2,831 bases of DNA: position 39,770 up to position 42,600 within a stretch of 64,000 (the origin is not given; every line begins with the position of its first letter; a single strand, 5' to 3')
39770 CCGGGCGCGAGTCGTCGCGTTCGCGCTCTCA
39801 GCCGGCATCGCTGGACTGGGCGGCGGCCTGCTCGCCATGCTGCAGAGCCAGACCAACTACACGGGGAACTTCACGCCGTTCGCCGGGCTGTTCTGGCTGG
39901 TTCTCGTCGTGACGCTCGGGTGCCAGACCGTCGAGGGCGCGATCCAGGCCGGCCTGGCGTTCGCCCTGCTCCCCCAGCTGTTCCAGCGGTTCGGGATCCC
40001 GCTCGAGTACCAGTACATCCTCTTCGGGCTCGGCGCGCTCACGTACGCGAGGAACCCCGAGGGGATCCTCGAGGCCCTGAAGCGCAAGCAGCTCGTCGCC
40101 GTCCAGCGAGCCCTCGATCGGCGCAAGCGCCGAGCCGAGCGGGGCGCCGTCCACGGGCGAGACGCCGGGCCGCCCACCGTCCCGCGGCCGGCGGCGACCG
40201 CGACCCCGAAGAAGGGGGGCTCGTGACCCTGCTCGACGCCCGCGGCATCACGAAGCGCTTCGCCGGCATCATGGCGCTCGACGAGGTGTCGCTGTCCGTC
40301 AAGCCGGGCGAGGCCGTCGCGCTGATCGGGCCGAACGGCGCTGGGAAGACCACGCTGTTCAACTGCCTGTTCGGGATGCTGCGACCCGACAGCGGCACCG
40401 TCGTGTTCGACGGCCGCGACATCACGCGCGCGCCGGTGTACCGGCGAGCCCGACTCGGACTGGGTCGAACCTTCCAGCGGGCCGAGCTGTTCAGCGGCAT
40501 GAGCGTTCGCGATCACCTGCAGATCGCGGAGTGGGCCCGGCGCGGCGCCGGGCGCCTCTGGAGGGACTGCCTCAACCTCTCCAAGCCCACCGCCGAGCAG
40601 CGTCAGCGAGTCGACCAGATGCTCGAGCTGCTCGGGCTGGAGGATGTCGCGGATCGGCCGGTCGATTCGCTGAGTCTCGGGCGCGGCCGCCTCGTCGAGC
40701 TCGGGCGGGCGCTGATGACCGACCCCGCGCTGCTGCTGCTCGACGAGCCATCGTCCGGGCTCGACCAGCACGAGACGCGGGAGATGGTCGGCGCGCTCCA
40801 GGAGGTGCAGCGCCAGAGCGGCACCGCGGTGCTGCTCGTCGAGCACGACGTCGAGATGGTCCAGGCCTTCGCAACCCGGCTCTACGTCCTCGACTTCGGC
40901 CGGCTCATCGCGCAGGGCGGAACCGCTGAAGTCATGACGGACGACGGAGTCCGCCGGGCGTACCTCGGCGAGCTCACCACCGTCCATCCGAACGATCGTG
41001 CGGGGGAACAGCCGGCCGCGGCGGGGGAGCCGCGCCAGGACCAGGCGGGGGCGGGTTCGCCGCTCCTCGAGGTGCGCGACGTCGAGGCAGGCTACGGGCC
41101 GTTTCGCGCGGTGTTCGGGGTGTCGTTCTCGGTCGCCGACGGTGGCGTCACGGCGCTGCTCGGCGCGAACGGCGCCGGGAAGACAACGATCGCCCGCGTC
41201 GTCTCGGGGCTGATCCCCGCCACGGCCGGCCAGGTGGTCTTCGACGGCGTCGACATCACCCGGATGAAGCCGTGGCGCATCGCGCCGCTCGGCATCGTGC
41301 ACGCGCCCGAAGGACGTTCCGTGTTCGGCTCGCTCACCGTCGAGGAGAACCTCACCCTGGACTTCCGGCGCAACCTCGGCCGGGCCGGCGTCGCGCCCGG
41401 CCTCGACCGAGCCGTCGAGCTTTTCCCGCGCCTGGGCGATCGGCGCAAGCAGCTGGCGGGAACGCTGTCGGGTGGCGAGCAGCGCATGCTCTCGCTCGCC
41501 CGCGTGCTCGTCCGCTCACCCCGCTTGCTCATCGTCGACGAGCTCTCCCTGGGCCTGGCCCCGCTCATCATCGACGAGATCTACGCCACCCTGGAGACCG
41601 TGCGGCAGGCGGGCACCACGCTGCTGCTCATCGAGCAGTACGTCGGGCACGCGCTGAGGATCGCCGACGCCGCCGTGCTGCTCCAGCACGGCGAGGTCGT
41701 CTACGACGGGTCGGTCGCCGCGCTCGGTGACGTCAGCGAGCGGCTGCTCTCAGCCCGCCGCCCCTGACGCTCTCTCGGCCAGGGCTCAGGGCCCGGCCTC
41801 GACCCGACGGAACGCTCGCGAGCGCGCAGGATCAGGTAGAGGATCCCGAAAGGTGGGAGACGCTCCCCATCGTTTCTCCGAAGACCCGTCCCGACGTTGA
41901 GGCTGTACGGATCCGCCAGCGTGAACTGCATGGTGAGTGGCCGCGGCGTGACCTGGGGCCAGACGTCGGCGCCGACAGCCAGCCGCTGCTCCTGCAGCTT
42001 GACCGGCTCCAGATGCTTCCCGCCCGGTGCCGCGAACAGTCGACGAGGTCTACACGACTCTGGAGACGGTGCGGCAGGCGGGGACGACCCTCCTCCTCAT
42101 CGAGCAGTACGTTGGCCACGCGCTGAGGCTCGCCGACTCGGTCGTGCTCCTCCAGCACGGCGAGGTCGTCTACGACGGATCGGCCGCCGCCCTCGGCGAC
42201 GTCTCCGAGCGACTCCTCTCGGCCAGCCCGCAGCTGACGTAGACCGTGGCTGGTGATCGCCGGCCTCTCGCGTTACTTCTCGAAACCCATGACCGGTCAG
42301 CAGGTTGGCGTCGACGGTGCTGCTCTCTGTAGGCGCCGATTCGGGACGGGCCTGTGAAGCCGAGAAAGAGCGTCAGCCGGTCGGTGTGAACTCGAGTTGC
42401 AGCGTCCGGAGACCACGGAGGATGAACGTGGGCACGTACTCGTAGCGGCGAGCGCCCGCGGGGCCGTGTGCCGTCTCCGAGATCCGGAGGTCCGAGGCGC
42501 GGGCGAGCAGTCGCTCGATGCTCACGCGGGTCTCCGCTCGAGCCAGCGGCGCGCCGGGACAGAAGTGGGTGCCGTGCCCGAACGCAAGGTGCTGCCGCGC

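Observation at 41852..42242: Patchwork of three displaced gene fragments directly downstream of the ABC ATPase gene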

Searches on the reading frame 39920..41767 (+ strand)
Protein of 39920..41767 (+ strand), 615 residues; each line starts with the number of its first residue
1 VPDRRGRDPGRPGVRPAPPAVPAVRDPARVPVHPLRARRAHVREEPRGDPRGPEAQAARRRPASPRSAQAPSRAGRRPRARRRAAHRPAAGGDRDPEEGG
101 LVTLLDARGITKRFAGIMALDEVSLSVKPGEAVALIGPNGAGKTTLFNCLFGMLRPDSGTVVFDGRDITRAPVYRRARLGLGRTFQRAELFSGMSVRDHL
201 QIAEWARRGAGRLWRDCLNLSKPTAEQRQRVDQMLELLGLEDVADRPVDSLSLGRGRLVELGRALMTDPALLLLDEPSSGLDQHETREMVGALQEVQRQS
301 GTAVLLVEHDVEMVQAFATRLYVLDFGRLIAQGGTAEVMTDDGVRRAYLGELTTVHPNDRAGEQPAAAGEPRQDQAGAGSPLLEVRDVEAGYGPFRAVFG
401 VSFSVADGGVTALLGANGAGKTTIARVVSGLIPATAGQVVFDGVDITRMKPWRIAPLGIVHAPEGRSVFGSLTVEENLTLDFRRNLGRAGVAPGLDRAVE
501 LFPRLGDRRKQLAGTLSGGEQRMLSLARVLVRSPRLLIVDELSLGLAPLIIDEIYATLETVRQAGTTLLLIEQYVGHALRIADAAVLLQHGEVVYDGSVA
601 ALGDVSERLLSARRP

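Call 7: search_protein_families(library=pfam, proteins=[window:39920-41767:+])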
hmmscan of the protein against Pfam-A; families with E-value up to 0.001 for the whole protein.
window:39920-41767:+ (615 aa): 17 families
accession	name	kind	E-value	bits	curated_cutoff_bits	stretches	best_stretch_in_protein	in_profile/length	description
PF00005.33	ABC_tran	-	4.3e-62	209.2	25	2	120-278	1-136/137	ABC transporter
PF13304.12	AAA_21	-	8.7e-18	65.9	27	1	134-156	3-25/304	AAA domain, putative AbiEii toxin, Type IV TA system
PF13476.12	AAA_23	-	1.6e-09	39.2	27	0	133-154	22-43/201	AAA domain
PF13555.12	AAA_29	-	1.2e-07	31.8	27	0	122-158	14-50/61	P-loop containing region of AAA domain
PF02463.25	SMC_N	-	3.4e-07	30.4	40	0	132-151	26-46/220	RecF/RecN/SMC N terminal domain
PF13401.12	AAA_22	-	7.9e-06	26.7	27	0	132-281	7-96/130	AAA domain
PF04310.18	MukB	-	8.5e-06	26.1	23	0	398-434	17-53/226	MukB N-terminal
PF13191.12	AAA_16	-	2e-05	25.6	32.6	0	129-275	24-139/167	AAA ATPase domain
PF13481.12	AAA_25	-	2.5e-05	24.4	27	0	406-425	31-50/195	AAA domain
PF01078.27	Mg_chelatase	-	9.6e-05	22.3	20.3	0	404-439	18-53/207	Magnesium chelatase, subunit ChlI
PF12399.14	BCA_ABC_TP_C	-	9.9e-05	22.3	25.5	1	328-351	1-24/27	Branched-chain amino acid ATP-binding cassette transporter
PF13604.12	AAA_30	-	0.00012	22.3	27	0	409-440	19-50/191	AAA domain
PF00448.28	SRP54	-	0.00022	21.4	22.7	0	133-171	4-42/196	SRP54-type protein, GTPase domain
PF02367.23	TsaE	-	0.00027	21.3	26.6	0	126-153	17-44/128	Threonylcarbamoyl adenosine biosynthesis protein TsaE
PF13514.12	AAA_27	-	0.00033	20.8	22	0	392-431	11-49/206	AAA domain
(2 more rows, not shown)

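Call 16: find_homologous_proteins(query=window:40223-41767:+, max_evalue=1e-50)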
Query window:40223-41767:+ (514 aa): 5358 proteins with E <= 1e-50 among 8000 candidates; the best 120 are listed.
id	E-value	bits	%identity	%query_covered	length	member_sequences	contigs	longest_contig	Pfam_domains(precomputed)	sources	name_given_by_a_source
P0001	0.0e+0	1108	100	100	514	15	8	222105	PF04310.19,PF00005.34,PF13476.13,PF13555.13,PF13401.13,PF02463.26,PF13304.13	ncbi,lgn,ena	-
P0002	0.0e+0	1013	92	100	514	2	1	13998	PF12399.15,PF04310.19,PF00005.34,PF13476.13,PF13555.13,PF13401.13,PF00448.29,PF02463.26,PF13481.13,PF13304.13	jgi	jgi:branched-chain amino acid transport system ATP-binding protein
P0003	8.0e-297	1003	91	100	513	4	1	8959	PF12399.15,PF04310.19,PF13604.13,PF00005.34,PF13476.13,PF13555.13,PF13401.13,PF02463.26,PF13481.13,PF13304.13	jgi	jgi:ABC-type branched-subunit amino acid transport system ATPase component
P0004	1.7e-288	975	88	100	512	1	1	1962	PF12399.15,PF00005.34,PF13476.13,PF13555.13,PF13401.13,PF02463.26,PF13304.13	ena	-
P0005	1.7e-276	936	85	100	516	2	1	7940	PF00005.34,PF13476.13,PF13555.13,PF00448.29,PF02463.26,PF13481.13,PF13304.13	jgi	jgi:ABC-type branched-subunit amino acid transport system ATPase component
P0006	1.4e-272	923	83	100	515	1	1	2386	PF12399.15,PF00005.34,PF13476.13,PF13555.13,PF02463.26,PF13304.13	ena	-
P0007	1.8e-268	909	82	99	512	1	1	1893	PF12399.15,PF04310.19,PF13604.13,PF00005.34,PF13476.13,PF13555.13,PF02463.26,PF13481.13,PF13304.13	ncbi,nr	ncbi:MAG TPA: ATP-binding cassette domain-containing protein [Acidimicrobiia bacterium]|nr:ATP-bindi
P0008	1.8e-263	893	82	100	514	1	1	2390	PF12399.15,PF04310.19,PF13604.13,PF00005.34,PF13476.13,PF13558.13,PF13555.13,PF02463.26,PF13481.13,PF13304.13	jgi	jgi:branched-chain amino acid transport system ATP-binding protein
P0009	1.2e-262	890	79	100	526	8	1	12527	PF12399.15,PF00005.34,PF13476.13,PF13555.13,PF02463.26,PF13481.13,PF13304.13,PF13191.13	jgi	jgi:branched-chain amino acid transport system ATP-binding protein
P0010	1.3e-257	874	78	100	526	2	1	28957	PF12399.15,PF00005.34,PF13476.13,PF13555.13,PF02463.26,PF13304.13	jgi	jgi:branched-chain amino acid transport system ATP-binding protein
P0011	3.8e-257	872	77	99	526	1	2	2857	PF12399.15,PF00005.34,PF13476.13,PF13555.13,PF02463.26,PF13481.13,PF13304.13,PF13191.13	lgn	-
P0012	4.1e-251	852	76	100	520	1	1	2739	PF12399.15,PF00005.34,PF13476.13,PF13555.13,PF02463.26,PF13304.13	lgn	-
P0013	7.2e-251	851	77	100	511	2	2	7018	PF00005.34,PF13476.13,PF13555.13,PF02463.26,PF13304.13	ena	-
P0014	1.8e-247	840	75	99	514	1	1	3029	PF12399.15,PF00005.34,PF13476.13,PF13555.13,PF02463.26,PF13304.13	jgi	jgi:branched-chain amino acid transport system ATP-binding protein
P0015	5.3e-247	839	75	100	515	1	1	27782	PF12399.15,PF00005.34,PF13476.13,PF13555.13,PF02463.26,PF13304.13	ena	-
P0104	1.7e-159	550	72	71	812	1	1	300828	PF12399.15,PF00005.34,PF00561.27,PF06441.19,PF13304.13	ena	-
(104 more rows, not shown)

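Call 18: find_encoding_contigs(protein=P0002, flank=10000, max_places=4)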
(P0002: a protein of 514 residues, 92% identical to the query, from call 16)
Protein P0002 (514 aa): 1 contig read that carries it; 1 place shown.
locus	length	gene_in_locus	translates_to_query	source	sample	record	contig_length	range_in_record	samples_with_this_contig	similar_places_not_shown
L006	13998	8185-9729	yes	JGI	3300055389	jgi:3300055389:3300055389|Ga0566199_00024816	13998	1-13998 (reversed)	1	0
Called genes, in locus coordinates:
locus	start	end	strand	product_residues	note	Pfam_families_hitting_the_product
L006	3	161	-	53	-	?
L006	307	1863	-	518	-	PF24316:Tli3 (faint), PF02012:BNR (faint), PF13088:BNR_2 (weak)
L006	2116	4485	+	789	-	PF01315:Ald_Xan_dh_C, PF02738:MoCoBD_1, PF20256:MoCoBD_2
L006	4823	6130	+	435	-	PF13458:Peripla_BP_6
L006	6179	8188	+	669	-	PF02653:BPD_transp_2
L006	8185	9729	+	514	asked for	PF02463:SMC_N (faint), PF13476:AAA_23 (faint), PF00005:ABC_tran, PF00448:SRP54 (faint), PF04310:MukB (faint), PF13304:AAA_21 (faint), PF12399:BCA_ABC_TP_C, PF00005:ABC_tran, +3 more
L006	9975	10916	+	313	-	PF04087:DUF389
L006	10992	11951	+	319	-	PF04199:Cyclase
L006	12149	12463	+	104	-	PF13560:HTH_31, PF01381:HTH_3, PF12844:HTH_19 (weak)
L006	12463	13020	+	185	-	-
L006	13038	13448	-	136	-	PF02310:B12-binding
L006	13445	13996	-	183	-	PF01642:MM_CoA_mutase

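Call 19: find_encoding_contigs(protein=P0003, flank=10000, max_places=4)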
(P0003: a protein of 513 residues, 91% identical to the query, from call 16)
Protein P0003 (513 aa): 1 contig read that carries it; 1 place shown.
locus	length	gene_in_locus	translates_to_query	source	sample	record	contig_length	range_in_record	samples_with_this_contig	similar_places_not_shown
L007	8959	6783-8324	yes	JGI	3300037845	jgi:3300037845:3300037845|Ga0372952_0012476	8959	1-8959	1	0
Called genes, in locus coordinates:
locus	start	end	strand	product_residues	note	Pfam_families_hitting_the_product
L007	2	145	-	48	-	?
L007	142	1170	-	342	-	PF02653:BPD_transp_2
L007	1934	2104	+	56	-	-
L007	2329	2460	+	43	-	-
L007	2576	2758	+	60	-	-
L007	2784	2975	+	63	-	-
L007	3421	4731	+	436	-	PF13458:Peripla_BP_6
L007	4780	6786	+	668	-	PF02653:BPD_transp_2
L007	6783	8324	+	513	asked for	PF02463:SMC_N (faint), PF13476:AAA_23 (faint), PF00005:ABC_tran, PF04310:MukB (faint), PF13304:AAA_21 (faint), PF13401:AAA_22 (faint), PF12399:BCA_ABC_TP_C (weak), PF00005:ABC_tran, +3 more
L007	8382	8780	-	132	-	PF12802:MarR_2, PF01047:MarR (weak)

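Call 20: find_encoding_contigs(protein=P0104, flank=10000, max_places=4)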
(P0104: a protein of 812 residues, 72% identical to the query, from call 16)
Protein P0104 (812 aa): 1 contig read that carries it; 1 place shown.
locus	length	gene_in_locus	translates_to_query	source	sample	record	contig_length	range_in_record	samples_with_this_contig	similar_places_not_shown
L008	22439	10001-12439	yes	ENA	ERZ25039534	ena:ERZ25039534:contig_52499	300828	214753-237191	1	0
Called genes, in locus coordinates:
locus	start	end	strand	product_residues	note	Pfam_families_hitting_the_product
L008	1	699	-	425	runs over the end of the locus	PF00441:Acyl-CoA_dh_1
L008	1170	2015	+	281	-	-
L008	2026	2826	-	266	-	-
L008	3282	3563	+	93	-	PF00171:Aldedh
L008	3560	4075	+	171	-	-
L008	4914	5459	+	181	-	PF00106:adh_short (faint), PF13561:adh_short_C2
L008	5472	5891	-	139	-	-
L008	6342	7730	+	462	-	PF13458:Peripla_BP_6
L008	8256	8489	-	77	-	-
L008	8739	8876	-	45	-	-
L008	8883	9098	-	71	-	-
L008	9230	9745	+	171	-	PF02653:BPD_transp_2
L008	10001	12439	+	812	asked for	PF00005:ABC_tran, PF13304:AAA_21 (faint), PF12399:BCA_ABC_TP_C (weak), PF00005:ABC_tran, PF06441:EHN, PF00561:Abhydrolase_1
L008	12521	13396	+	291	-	PF00941:FAD_binding_5, PF03450:CO_deh_flav_C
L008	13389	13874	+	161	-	PF00111:Fer2, PF13085:Fer2_3 (weak), PF01799:Fer2_2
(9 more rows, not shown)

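Call 29: find_encoding_contigs(protein=P0001, flank=3000, max_places=10)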
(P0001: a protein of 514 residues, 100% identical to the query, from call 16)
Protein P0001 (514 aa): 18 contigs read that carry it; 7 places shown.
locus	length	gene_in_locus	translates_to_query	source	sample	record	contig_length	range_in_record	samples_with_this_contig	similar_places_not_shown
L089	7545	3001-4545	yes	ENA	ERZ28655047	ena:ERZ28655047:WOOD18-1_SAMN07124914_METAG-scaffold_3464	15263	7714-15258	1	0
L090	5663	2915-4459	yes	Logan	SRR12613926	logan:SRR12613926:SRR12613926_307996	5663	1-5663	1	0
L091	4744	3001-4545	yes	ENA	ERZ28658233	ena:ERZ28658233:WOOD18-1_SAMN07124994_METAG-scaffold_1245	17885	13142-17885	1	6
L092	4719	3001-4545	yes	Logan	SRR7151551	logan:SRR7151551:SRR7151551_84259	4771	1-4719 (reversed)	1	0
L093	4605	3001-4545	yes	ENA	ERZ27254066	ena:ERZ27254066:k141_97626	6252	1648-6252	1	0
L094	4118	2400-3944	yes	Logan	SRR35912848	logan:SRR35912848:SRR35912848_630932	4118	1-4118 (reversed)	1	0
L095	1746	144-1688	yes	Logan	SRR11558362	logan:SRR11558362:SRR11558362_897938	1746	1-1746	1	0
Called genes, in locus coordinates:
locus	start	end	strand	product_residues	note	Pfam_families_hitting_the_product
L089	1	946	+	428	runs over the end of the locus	PF13458:Peripla_BP_6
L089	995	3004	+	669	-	PF02653:BPD_transp_2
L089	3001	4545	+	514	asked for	PF02463:SMC_N (faint), PF13476:AAA_23 (faint), PF13555:AAA_29 (faint), PF00005:ABC_tran, PF04310:MukB (faint), PF13304:AAA_21 (faint), PF13401:AAA_22 (faint), PF00005:ABC_tran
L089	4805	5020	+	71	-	-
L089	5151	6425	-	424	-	PF00067:p450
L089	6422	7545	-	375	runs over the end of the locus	?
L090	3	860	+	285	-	?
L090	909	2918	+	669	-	PF02653:BPD_transp_2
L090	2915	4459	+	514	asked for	PF02463:SMC_N (faint), PF13476:AAA_23 (faint), PF13555:AAA_29 (faint), PF00005:ABC_tran, PF04310:MukB (faint), PF13304:AAA_21 (faint), PF13401:AAA_22 (faint), PF00005:ABC_tran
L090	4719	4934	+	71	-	-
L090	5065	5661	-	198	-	?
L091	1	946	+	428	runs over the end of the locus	PF13458:Peripla_BP_6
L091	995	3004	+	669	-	PF02653:BPD_transp_2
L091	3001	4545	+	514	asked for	PF02463:SMC_N (faint), PF13476:AAA_23 (faint), PF13555:AAA_29 (faint), PF00005:ABC_tran, PF04310:MukB (faint), PF13304:AAA_21 (faint), PF13401:AAA_22 (faint), PF00005:ABC_tran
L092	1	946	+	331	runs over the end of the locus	?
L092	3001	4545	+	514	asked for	PF02463:SMC_N (faint), PF13476:AAA_23 (faint), PF13555:AAA_29 (faint), PF00005:ABC_tran, PF04310:MukB (faint), PF13304:AAA_21 (faint), PF13401:AAA_22 (faint), PF00005:ABC_tran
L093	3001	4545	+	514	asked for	PF02463:SMC_N (faint), PF13476:AAA_23 (faint), PF13555:AAA_29 (faint), PF00005:ABC_tran, PF04310:MukB (faint), PF13304:AAA_21 (faint), PF13401:AAA_22 (faint), PF00005:ABC_tran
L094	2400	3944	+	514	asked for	PF02463:SMC_N (faint), PF13476:AAA_23 (faint), PF13555:AAA_29 (faint), PF00005:ABC_tran, PF04310:MukB (faint), PF13304:AAA_21 (faint), PF13401:AAA_22 (faint), PF00005:ABC_tran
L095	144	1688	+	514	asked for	PF02463:SMC_N (faint), PF13476:AAA_23 (faint), PF13555:AAA_29 (faint), PF00005:ABC_tran, PF04310:MukB (faint), PF13304:AAA_21 (faint), PF13401:AAA_22 (faint), PF00005:ABC_tran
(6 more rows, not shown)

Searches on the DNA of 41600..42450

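Call 58: search_rna_families(source=window, start=41600, end=42450, threshold=evalue, max_evalue=1)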
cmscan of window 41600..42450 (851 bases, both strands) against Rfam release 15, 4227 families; matches with E-value up to 1: 1.
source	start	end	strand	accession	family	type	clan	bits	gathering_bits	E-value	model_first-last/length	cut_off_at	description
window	41954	41981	-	RF03756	mir-4891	Gene; miRNA;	-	19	100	0.52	1-88/88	no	mir-4891 microRNA precursor family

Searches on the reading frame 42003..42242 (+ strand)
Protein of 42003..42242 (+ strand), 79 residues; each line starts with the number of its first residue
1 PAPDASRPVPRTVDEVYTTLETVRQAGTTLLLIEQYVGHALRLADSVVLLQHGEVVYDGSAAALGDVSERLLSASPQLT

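Call 7: search_protein_families(library=pfam, proteins=[window:42003-42242:+])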
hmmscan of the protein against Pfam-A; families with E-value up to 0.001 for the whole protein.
window:42003-42242:+ (79 aa): 0 families

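Call 35: find_homologous_proteins(query=window:42042-42239:+, max_evalue=1e-10)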
Query seq(66 aa) (66 aa): 14 proteins with E <= 1e-10 among 15 candidates.
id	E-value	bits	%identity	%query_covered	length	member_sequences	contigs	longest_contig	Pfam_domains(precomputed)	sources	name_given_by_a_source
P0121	8.7e-32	125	98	100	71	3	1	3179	-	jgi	jgi:branched-chain amino acid transport system ATP-binding protein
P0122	2.4e-26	108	90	92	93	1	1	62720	-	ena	-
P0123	8.7e-26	106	89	94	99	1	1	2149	-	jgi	jgi:branched-chain amino acid transport system ATP-binding protein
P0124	2.8e-25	104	85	92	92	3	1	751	-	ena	-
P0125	2.8e-24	101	81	95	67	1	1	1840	-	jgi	jgi:branched-chain amino acid transport system ATP-binding protein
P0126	2.8e-21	92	80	92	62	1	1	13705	-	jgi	jgi:branched-chain amino acid transport system ATP-binding protein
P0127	3.0e-21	92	77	91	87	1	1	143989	-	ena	-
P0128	6.9e-21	91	78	91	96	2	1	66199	-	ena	-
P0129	1.8e-20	89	76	95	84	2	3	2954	-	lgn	-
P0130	2.3e-20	89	72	95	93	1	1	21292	-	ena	-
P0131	9.8e-20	87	71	95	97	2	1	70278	-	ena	-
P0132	1.2e-19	87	76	88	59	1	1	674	-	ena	-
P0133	6.4e-17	78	80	77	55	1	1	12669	-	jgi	jgi:branched-chain amino acid transport system ATP-binding protein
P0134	2.1e-13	67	76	68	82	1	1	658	-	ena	-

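Call 36: find_encoding_contigs(protein=P0122, flank=10000, max_places=3)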
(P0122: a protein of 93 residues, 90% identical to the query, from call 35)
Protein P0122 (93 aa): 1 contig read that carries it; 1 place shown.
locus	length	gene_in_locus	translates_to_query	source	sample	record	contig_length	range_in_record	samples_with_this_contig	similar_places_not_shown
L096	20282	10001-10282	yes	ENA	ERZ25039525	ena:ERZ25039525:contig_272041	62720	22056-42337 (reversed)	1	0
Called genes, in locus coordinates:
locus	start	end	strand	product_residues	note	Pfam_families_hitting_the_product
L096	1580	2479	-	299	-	-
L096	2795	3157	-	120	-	-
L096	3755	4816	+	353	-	PF02738:MoCoBD_1 (weak), PF20256:MoCoBD_2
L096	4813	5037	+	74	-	-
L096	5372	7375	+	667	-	PF13458:Peripla_BP_6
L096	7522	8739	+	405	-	PF02653:BPD_transp_2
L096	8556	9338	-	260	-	-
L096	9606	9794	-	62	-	-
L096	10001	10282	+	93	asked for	-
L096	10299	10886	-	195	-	PF00440:TetR_N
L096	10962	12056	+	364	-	PF19328:DAP_DH_C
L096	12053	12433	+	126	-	-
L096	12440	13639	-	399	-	PF00067:p450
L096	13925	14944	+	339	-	PF04087:DUF389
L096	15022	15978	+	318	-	PF04199:Cyclase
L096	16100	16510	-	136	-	PF02310:B12-binding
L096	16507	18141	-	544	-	PF01642:MM_CoA_mutase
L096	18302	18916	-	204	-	PF03352:Adenine_glyco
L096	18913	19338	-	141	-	PF02566:OsmC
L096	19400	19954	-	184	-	PF13462:Thioredoxin_4, PF01323:DSBA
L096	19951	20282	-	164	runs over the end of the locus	PF08534:Redoxin, PF00578:AhpC-TSA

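Call 37: find_encoding_contigs(protein=P0121, flank=10000, max_places=3)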
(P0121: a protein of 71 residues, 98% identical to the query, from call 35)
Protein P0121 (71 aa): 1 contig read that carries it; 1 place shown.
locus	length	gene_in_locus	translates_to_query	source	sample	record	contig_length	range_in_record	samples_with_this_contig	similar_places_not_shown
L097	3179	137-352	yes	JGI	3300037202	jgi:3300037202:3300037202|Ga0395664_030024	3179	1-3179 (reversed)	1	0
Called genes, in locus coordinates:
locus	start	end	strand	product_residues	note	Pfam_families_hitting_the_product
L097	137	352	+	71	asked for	-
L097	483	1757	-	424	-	PF00067:p450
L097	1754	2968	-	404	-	PF02515:CoA_transf_3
